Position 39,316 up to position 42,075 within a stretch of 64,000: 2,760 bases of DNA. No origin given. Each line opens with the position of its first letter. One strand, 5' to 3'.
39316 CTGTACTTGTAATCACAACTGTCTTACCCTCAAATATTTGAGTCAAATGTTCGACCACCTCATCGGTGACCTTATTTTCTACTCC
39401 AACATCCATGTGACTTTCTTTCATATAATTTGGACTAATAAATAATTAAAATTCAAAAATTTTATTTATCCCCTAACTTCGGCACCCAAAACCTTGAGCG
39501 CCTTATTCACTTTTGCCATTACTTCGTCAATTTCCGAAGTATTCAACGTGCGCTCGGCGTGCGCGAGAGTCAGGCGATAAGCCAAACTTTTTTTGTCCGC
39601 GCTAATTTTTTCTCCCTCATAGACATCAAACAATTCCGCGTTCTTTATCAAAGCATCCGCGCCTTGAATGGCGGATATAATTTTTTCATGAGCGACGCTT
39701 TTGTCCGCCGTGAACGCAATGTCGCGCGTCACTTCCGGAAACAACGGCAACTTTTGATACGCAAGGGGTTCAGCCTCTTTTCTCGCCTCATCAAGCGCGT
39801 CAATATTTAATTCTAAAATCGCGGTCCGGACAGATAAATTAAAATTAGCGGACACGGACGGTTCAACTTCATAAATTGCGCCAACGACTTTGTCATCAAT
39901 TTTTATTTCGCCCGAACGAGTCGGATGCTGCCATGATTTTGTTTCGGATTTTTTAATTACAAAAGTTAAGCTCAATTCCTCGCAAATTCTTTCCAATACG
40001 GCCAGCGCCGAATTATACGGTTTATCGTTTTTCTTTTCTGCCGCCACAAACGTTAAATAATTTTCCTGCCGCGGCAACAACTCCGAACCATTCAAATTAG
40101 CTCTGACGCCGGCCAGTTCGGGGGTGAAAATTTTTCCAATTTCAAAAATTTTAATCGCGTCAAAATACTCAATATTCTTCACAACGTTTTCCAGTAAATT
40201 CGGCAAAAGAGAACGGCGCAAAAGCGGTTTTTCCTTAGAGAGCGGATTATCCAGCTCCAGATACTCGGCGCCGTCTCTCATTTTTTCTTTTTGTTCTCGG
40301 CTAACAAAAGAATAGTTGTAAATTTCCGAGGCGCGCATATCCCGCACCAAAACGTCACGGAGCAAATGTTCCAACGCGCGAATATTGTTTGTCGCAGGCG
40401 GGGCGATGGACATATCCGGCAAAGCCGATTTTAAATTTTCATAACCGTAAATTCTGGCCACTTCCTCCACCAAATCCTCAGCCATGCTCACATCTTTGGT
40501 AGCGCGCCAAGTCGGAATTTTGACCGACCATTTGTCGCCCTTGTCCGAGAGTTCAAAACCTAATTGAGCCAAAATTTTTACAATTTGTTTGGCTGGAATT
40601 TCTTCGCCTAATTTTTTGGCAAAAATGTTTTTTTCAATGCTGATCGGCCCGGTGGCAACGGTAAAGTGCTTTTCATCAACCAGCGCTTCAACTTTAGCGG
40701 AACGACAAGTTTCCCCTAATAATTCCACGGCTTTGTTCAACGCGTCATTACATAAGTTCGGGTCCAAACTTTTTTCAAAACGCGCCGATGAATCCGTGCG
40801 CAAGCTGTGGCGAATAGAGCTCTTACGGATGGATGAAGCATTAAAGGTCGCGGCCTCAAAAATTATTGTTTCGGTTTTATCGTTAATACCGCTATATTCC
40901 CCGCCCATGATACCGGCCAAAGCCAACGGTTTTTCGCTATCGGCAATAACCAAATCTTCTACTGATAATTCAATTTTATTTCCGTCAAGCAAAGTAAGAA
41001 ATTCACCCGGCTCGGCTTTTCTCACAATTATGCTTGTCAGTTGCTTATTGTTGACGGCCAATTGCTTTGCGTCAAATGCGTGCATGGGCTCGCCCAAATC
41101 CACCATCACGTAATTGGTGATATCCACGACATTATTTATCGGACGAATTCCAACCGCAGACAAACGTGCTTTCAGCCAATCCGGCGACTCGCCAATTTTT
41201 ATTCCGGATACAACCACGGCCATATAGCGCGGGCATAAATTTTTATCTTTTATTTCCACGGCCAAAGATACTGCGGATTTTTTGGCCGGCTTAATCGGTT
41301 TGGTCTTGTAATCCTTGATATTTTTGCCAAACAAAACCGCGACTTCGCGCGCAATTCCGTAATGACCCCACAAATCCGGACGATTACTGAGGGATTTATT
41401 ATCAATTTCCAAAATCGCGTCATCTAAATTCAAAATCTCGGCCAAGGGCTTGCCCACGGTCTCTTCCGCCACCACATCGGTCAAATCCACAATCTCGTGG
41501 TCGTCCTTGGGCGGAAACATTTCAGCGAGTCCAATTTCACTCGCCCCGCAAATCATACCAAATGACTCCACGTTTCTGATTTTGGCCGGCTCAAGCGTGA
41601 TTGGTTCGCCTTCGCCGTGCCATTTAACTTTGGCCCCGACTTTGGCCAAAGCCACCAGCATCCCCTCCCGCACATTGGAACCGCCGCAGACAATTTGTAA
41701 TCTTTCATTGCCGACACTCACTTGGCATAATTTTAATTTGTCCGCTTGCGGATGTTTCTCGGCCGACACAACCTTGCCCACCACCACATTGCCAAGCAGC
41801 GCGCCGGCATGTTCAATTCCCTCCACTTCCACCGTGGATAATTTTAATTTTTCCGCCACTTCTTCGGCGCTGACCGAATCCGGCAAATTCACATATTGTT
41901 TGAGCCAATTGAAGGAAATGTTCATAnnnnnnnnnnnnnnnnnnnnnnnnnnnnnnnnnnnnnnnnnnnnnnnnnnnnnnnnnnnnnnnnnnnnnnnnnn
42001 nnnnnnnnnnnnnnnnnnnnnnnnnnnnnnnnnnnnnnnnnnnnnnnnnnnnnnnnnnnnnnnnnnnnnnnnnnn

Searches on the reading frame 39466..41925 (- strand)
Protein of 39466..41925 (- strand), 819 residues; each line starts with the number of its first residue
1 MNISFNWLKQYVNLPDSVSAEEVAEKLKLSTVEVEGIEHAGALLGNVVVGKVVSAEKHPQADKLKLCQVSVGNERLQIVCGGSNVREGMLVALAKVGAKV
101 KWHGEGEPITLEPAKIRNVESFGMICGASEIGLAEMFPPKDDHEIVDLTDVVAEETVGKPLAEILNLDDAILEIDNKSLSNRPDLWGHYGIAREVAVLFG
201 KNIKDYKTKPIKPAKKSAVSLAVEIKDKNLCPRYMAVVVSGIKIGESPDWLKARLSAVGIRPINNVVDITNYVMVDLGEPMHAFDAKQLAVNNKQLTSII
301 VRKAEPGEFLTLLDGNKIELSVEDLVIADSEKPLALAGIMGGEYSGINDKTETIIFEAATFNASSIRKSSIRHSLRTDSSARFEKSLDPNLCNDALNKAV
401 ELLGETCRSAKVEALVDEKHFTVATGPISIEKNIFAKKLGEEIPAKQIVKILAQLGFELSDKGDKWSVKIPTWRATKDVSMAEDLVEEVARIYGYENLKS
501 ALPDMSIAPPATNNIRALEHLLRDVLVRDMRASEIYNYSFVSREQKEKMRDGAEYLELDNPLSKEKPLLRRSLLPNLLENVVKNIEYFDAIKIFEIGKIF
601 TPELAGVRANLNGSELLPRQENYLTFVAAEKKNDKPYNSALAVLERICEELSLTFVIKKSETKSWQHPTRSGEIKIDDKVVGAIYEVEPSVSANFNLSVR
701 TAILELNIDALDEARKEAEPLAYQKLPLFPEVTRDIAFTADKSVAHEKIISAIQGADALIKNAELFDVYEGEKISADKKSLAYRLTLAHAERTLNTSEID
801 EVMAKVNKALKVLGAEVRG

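Call 10: search_protein_families(library=pfam, proteins=[window:39466-41925:-], max_evalue=0.001)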
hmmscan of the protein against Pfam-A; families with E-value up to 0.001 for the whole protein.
window:39466-41925:- (819 aa): 5 families
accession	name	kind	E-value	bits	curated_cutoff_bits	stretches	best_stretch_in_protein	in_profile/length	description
PF03483.22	B3_4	-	6.4e-65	218.4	29.3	1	231-407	2-173/174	B3/4 domain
PF17759.6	tRNA_synthFbeta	-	2.8e-36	125.4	22.4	1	499-708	2-214/214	Phenylalanyl tRNA synthetase beta chain CLM domain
PF03147.19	FDX-ACB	-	6e-26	91.2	31.1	1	727-818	1-94/94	Ferredoxin-fold anticodon binding domain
PF03484.21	B5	-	1.7e-19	70.2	28.6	1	435-495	8-67/67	tRNA synthetase B5 domain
PF01588.26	tRNA_bind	-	3.4e-18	66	27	1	47-133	1-77/96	Putative tRNA binding domain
